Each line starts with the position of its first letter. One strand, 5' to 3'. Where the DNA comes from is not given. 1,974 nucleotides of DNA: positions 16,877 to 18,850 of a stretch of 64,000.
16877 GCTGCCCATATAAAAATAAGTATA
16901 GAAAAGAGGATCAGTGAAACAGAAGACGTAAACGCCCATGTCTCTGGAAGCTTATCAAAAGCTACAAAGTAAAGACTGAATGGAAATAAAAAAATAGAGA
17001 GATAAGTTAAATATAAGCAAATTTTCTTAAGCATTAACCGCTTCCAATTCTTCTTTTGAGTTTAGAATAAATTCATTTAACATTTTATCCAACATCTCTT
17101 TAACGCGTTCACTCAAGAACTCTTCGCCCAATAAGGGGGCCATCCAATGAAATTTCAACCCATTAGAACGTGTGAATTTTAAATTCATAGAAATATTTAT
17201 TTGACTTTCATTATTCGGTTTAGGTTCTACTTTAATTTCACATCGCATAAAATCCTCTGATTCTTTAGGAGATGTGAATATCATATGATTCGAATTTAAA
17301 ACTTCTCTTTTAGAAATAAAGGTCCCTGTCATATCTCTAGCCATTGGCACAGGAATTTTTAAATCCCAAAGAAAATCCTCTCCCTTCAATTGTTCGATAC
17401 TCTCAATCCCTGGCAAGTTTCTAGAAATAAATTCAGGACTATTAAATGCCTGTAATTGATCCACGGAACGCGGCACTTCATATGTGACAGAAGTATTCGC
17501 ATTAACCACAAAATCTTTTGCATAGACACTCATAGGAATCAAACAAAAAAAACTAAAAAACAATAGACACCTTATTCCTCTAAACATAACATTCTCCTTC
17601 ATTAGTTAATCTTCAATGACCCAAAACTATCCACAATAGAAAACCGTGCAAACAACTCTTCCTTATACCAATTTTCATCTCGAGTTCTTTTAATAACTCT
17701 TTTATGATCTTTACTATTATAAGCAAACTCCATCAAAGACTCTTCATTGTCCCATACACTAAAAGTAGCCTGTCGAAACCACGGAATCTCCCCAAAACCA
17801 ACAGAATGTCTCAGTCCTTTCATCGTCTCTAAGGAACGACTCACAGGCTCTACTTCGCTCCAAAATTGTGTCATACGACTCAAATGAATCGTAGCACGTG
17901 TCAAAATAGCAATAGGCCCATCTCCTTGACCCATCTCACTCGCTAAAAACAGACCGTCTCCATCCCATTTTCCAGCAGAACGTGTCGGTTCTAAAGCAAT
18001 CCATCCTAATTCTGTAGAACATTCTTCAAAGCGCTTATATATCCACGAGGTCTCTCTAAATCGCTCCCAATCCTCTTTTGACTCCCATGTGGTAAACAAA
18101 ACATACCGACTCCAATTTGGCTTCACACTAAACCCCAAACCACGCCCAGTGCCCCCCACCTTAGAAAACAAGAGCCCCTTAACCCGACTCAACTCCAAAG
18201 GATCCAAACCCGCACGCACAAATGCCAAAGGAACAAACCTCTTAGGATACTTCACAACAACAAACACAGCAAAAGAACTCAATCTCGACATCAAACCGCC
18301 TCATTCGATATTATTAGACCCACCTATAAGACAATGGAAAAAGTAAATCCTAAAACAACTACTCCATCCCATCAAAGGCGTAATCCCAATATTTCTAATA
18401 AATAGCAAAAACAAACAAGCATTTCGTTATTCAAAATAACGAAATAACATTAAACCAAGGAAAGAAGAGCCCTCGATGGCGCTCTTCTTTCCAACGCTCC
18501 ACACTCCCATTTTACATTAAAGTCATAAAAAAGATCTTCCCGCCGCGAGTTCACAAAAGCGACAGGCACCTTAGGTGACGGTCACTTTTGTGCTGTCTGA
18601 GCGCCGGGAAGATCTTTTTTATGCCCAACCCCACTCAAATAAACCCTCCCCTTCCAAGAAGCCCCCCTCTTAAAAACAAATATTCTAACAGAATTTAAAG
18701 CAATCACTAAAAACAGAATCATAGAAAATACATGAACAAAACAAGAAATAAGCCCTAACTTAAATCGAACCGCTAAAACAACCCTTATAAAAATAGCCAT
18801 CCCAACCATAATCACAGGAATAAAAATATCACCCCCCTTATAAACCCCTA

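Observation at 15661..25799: Compact carotenoid operon predicting a monocyclic hydroxylated carotenoid glycoside fatty-acid ester (myxol/salinixanthin/myxobacton-like)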

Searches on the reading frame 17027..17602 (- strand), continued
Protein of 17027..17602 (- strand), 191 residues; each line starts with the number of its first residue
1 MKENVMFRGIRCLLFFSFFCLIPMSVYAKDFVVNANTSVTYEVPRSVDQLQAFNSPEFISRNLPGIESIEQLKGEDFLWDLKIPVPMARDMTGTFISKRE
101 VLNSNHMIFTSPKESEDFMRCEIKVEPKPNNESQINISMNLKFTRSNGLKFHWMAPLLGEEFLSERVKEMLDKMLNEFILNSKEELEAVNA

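Call 90: search_dna_similar(query=window:17027-17602:-, collection=plasmids, mode=protein, max_rows=10, max_evalue=0.01)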
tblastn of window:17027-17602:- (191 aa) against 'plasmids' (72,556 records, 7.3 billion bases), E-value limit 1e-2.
No match.

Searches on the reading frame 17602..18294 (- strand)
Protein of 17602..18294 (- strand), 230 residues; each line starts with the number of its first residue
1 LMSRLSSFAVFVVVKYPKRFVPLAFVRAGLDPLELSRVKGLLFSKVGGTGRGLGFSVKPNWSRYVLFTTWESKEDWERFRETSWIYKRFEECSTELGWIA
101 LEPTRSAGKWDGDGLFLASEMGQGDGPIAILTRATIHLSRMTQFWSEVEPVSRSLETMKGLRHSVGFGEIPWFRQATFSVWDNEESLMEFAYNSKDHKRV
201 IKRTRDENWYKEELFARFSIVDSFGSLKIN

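Call 3: search_protein_families(library=pfam, proteins=[window:17602-18294:-], max_evalue=0.01)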
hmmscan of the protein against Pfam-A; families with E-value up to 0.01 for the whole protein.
window:17602-18294:- (230 aa): 1 family
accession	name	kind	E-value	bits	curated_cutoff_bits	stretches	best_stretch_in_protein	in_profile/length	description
PF11695.14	DUF3291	-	0.00028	21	23.5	1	175-212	61-95/139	Domain of unknown function (DUF3291)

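Call 4: search_protein_families(library=ncbifam, proteins=[window:17602-18294:-], max_evalue=0.01)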
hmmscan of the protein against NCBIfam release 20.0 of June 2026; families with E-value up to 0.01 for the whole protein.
window:17602-18294:- (230 aa): 1 family
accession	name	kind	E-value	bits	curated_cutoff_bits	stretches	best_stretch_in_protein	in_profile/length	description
NF045923.1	SpheroidMoxCrtARhod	equivalog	1.5e-52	178.2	300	1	24-226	20-222/226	spheroidene monooxygenase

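Call 19: find_homologous_proteins(query=window:17602-18294:-, max_evalue=0.001)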
Query window:17602-18294:- (230 aa): 314 proteins with E <= 0.001 among 545 candidates; the best 120 are listed.
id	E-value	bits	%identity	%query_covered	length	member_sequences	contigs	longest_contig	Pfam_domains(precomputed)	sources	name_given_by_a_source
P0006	1.6e-151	520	100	100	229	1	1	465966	-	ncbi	-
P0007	1.1e-69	253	52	98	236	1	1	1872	-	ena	-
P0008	1.5e-69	252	54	93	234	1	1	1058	-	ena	-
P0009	5.6e-68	247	51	98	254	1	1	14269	-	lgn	-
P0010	1.2e-55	207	41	98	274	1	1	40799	-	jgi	jgi:heme-degrading monooxygenase HmoA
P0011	7.4e-53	197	44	93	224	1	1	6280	PF11695.16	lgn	-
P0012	2.7e-52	196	43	95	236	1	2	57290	-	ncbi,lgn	-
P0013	4.6e-52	195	43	95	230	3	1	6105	PF11695.16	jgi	jgi:hypothetical protein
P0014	4.9e-52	195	41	99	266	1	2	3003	PF11695.16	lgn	-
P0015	5.7e-52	195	42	97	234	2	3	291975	PF11695.16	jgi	jgi:heme-degrading monooxygenase HmoA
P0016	6.0e-52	194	44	93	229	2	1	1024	PF11695.16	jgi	jgi:heme-degrading monooxygenase HmoA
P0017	1.0e-51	194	43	93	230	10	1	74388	-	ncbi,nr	ncbi:MAG TPA: DUF3291 domain-containing protein [Pelobium sp.]|nr:DUF3291 domain-containing protein 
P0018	2.4e-51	192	42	95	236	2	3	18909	PF11695.16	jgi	jgi:Domain of unknown function (DUF3291)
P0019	2.9e-51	192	43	95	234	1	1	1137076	PF11695.16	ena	-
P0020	3.0e-51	192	42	94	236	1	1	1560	-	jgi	jgi:heme-degrading monooxygenase HmoA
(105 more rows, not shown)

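Call 20: find_encoding_contigs(protein=P0006, flank=2000, max_places=3)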
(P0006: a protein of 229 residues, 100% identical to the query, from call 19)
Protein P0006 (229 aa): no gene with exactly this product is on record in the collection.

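Call 21: find_encoding_contigs(protein=P0009, flank=10000, max_places=3)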
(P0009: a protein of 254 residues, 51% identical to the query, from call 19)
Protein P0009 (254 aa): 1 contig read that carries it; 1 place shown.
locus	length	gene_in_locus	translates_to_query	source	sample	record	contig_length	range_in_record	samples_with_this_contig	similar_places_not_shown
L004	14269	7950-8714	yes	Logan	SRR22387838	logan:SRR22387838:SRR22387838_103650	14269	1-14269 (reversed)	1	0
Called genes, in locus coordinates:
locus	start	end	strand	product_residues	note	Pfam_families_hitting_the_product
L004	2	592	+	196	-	?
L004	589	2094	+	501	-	PF00890:FAD_binding_2 (faint), PF01266:DAO (faint), PF13450:NAD_binding_8, PF01593:Amino_oxidase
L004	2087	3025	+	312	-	PF00494:SQS_PSY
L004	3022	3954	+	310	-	PF00348:polyprenyl_synt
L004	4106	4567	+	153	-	PF04116:FA_hydroxylase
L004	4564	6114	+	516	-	PF00070:Pyr_redox (faint), PF00890:FAD_binding_2, PF01266:DAO, PF01593:Amino_oxidase, PF03486:HI0933_like (faint), PF07992:Pyr_redox_2 (faint), PF12831:FAD_oxidored (weak), PF13450:NAD_binding_8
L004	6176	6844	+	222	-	PF01553:Acyltransferase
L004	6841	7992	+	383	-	PF13506:Glyco_transf_21, PF00535:Glycos_transf_2, PF13641:Glyco_tranf_2_3, PF13632:Glyco_trans_2_3 (weak)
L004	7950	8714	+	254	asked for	-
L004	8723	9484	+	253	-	-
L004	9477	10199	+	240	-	PF04240:Caroten_synth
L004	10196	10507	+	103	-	PF18916:Lycopene_cyc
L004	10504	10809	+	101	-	PF18916:Lycopene_cyc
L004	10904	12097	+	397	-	PF01135:PCMT (weak), PF01209:Ubie_methyltran (weak), PF13489:Methyltransf_23, PF08242:Methyltransf_12, PF13649:Methyltransf_25, PF13847:Methyltransf_31, PF08241:Methyltransf_11, PF13847:Methyltransf_31, +1 more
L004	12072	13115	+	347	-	PF04055:Radical_SAM, PF12345:DUF3641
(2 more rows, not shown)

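Call 24: list_cluster_members(proteins=[P0006, P0004, P0012, P0002, P0010])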
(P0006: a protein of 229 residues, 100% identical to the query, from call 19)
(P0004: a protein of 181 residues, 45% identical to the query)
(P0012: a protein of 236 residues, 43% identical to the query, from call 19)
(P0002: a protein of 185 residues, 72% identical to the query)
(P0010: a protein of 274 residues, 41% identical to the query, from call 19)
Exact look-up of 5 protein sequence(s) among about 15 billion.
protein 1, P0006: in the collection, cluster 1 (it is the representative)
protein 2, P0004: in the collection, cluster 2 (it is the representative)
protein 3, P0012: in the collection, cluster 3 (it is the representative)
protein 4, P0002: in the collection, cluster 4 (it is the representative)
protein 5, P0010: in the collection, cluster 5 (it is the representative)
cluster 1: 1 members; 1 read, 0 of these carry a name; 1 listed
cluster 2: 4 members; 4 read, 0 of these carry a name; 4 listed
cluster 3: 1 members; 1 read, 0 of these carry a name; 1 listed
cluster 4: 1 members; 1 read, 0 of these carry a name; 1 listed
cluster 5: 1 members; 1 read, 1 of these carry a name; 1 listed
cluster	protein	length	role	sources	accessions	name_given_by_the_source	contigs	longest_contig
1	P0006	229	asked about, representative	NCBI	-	-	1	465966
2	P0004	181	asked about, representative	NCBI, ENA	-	-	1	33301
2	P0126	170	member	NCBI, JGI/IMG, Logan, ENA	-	-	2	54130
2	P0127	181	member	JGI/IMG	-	-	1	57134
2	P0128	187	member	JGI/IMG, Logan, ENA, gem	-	-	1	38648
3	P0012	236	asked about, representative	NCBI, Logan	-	-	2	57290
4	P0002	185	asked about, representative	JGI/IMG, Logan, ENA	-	-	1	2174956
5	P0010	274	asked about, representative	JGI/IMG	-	heme-degrading monooxygenase HmoA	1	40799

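Call 55: search_dna_similar(query=window:17602-18294:-, collection=plasmids, mode=protein, max_rows=15)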
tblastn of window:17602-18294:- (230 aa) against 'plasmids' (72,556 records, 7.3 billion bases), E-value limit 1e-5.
Records with a match: 10; places in all: 10; records where one place covers at least 80% of the query: 10.
Best place of each record, by identity: <60% 10.
By first word of the organism name: Sulfitobacter 3; Roseobacter 2; Deinococcus 1; Nonomuraea 1; Tateyamaria 1; Roseinatronobacter 1; Thalassococcus 1.
By predicted mobility (MOB-suite, as given by PLSDB): non-mobilizable 9; mobilizable 1.
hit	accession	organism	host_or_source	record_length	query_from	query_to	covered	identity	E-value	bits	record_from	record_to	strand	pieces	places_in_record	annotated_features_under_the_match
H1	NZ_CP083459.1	Deinococcus taeanensis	whole organism,coastal dune soil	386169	6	225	96%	38.7%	9e-40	152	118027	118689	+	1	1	hypothetical protein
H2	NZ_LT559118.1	Nonomuraea gerenzanensis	-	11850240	6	226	96%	36.2%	3e-33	133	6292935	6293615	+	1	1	none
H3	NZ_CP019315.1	Tateyamaria omphalii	Single cell,seawater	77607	2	226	98%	33.0%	6e-30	124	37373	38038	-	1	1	spheroidene monooxygenase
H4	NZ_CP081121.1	Sulfitobacter sp. S190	-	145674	24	226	88%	35.8%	4e-30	124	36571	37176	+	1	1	spheroidene monooxygenase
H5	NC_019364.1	Sulfitobacter guttiformis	-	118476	24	226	88%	33.8%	1e-28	120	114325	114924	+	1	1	spheroidene monooxygenase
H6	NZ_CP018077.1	Sulfitobacter alexandrii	Alexandrium minutum,cell culture,cell ...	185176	24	226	88%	33.0%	1e-28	120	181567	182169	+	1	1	spheroidene monooxygenase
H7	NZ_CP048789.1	Roseobacter ponti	cell culture,seawater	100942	33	226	84%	34.0%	3e-31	127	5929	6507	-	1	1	spheroidene monooxygenase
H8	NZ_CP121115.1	Roseinatronobacter sp. S2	cell culture,Alkaline Spring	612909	33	220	82%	34.6%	3e-28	119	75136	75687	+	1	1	spheroidene monooxygenase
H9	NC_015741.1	Roseobacter litoralis Och 149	seaweed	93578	33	226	84%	33.3%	3e-29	121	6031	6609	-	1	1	spheroidene monooxygenase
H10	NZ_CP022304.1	Thalassococcus sp. S3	-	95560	33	226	84%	32.3%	3e-26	113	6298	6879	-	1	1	spheroidene monooxygenase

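Call 56: get_annotated_region(hit=H9, flank=1500)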
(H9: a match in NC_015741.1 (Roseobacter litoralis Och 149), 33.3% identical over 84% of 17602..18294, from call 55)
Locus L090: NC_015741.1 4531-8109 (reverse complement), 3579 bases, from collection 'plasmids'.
description: Roseobacter litoralis Och 149 plasmid pRLO149_94, complete sequence
organism: Roseobacter litoralis Och 149 (NCBI taxid 391595)
taxonomy: Bacteria; Pseudomonadota; Alphaproteobacteria; Rhodobacterales; Roseobacteraceae; Roseobacter; Roseobacter litoralis; Roseobacter litoralis Och 149
host: -; source: seaweed; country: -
typing (MOB-suite, as given by PLSDB): non-mobilizable; replicon rep_cluster_376
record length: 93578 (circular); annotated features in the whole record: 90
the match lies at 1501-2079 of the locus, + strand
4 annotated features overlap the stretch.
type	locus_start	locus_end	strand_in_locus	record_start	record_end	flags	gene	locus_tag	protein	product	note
CDS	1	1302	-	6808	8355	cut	-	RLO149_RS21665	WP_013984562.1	phytoene desaturase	-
CDS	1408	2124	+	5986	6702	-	-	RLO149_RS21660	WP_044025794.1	spheroidene monooxygenase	-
CDS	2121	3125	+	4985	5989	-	bchI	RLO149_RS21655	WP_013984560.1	magnesium chelatase ATPase subunit I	GO:0015995 - chlorophyll biosynthetic process [Evidence IEA]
CDS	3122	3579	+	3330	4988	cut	-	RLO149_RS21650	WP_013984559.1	magnesium chelatase subunit D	-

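Call 57: get_annotated_region(hit=H1, flank=9000)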
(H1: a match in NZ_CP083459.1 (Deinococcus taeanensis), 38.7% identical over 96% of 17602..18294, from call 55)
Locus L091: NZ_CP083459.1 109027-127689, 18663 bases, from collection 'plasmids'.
description: Deinococcus taeanensis strain TS293 plasmid p_TS293_5, complete sequence
organism: Deinococcus taeanensis (NCBI taxid 2737050)
taxonomy: Bacteria; Deinococcota; Deinococci; Deinococcales; Deinococcaceae; Deinococcus; Deinococcus taeanensis
host: -; source: whole organism,coastal dune soil; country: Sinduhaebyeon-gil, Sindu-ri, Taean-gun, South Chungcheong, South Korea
typing (MOB-suite, as given by PLSDB): mobilizable; relaxase MOBP
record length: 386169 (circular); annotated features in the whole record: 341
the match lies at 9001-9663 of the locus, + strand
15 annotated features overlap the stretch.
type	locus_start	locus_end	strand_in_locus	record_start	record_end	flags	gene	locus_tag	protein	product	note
CDS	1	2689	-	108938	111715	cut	-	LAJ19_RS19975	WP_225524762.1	PAS domain S-box protein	-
CDS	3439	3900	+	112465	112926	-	-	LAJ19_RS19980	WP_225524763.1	response regulator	-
CDS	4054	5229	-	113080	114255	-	-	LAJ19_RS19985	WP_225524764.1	hypothetical protein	-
CDS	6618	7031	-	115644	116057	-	-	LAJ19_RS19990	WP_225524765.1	response regulator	-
CDS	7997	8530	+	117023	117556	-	-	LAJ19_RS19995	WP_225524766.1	hypothetical protein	-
CDS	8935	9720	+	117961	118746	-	-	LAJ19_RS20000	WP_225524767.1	hypothetical protein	-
CDS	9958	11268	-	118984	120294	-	-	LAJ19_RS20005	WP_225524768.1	PAS domain-containing protein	-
CDS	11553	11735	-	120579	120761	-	-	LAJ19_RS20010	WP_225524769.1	hypothetical protein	-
CDS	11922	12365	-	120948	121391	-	-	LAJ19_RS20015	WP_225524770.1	hypothetical protein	-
CDS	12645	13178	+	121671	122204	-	-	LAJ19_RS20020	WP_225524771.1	GNAT family N-acetyltransferase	-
CDS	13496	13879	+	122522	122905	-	-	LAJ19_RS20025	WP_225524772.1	MerR family transcriptional regulator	GO:0006355 - regulation of DNA-templated transcription [Evidence IEA]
CDS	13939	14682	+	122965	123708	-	-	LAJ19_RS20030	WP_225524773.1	MBL fold metallo-hydrolase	-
CDS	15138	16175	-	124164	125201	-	-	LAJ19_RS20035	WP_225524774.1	hypothetical protein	-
CDS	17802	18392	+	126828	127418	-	-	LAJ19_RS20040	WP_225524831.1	NAD(P)H-dependent oxidoreductase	-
CDS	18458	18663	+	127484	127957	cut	-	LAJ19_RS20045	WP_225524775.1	MarR family transcriptional regulator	GO:0006355 - regulation of DNA-templated transcription [Evidence IEA]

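Call 98: predict_structure(alignment_id=A5)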
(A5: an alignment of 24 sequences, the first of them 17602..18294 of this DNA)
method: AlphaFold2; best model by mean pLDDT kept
length: 230 residues; sequences in the alignment: 24
mean_pLDDT: 94.5   pTM: 0.90
mean pLDDT of the five models: 94.5, 93.9, 93.6, 93.4, 93.3
residues with pLDDT >= 90: 209; 70-90: 19; 50-70: 2; < 50: 0
segments of 3 or more residues with pLDDT < 50: none
pLDDT, mean of each block of 10 residues (from residue 1): 90 98 96 97 96 91 98 98 98 98 96 93 88 96 94 93 92 93 95 92 94 96 91
secondary structure, 60 per line:
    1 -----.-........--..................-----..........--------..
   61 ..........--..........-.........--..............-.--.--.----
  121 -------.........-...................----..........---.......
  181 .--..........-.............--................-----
elements in order: E8-15 H18-35 E41-50 E59-70 H73-82 H84-92 E95-108 E128-136 H138-156 E161-170 E174-181 H184-193 H195-207 E210-225

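Call 100: fold_search(model_id=the predicted structure, library=pdb)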
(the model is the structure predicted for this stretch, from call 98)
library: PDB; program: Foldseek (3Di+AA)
matches with E <= 10: 1599; with E <= 0.001: 186
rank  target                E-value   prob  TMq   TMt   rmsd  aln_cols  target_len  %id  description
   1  5f9p_B                2.2e-12  1.00  0.36  0.35  16.6       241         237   14  Crystal structure study of anthrone oxidase-like protein (released 2016-12-14)
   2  5f9p_A                8.7e-12  1.00  0.35  0.34  16.6       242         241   14  Crystal structure study of anthrone oxidase-like protein (released 2016-12-14)
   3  3mcs_A                2.0e-11  1.00  0.42  0.45  15.8       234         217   11  Crystal structure of Putative monooxygenase (FN1347) from FUSOBACTERIUM NUCLEATUM SUBSP. NUCLEATUM ATCC 25586 at 2.55  (released 2010-05-19)
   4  3mcs_B                4.9e-11  1.00  0.42  0.44  15.8       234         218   11  Crystal structure of Putative monooxygenase (FN1347) from FUSOBACTERIUM NUCLEATUM SUBSP. NUCLEATUM ATCC 25586 at 2.55  (released 2010-05-19)
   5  9kdp_B                5.2e-11  1.00  0.36  0.35  16.6       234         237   10  Crystal structure of monooxygenase PenE (released 2025-07-09)
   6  3f44                  1.1e-10  1.00  0.41  0.45  15.8       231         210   12  Crystal structure of putative monooxygenase (YP_193413.1) from Lactobacillus acidophilus NCFM at 1.55 A resolution (released 2008-11-18)
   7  2pgc_B                1.1e-09  1.00  0.33  0.36  15.9       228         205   11  Crystal structure of a a marine metagenome protein (jcvi_pep_1096685590403) from uncultured marine organism at 2.53 A  (released 2007-04-24)
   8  2pgc_A                1.2e-09  1.00  0.33  0.36  15.9       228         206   11  Crystal structure of a a marine metagenome protein (jcvi_pep_1096685590403) from uncultured marine organism at 2.53 A  (released 2007-04-24)
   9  2pgc_C                1.3e-09  1.00  0.33  0.37  15.9       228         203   11  Crystal structure of a a marine metagenome protein (jcvi_pep_1096685590403) from uncultured marine organism at 2.53 A  (released 2007-04-24)
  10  9kdp_C                1.9e-09  1.00  0.34  0.34  17.1       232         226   11  Crystal structure of monooxygenase PenE (released 2025-07-09)
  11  9kdp_A                2.2e-09  1.00  0.35  0.35  16.7       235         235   11  Crystal structure of monooxygenase PenE (released 2025-07-09)
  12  9kdp_D                7.2e-09  1.00  0.35  0.36  16.8       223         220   11  Crystal structure of monooxygenase PenE (released 2025-07-09)
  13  6qjc_A                1.2e-08  1.00  0.36  0.29  16.6       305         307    8  Dimethyl disulfide inhibited sulfur oxygenase reductase (released 2020-02-05)
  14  2cb2_A                1.4e-08  1.00  0.36  0.29  16.7       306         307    9  Sulfur Oxygenase Reductase from Acidianus Ambivalens (released 2006-02-24)
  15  6qo0_A                1.4e-08  1.00  0.36  0.29  16.6       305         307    8  I47W mutated sulfur oxygenase reductase from Acidianus ambivaens (released 2020-03-04)
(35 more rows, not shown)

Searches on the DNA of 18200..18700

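Call 50: search_rna_families(source=window, start=18200, end=18700, threshold=evalue, max_evalue=1)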
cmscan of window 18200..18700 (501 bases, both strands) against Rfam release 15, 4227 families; matches with E-value up to 1: 1.
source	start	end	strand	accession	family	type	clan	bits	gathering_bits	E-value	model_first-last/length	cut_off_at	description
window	18475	18614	-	RF00171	Tombus_5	Cis-reg;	-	16.4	43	0.85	1-166/166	no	Tombusvirus 5' UTR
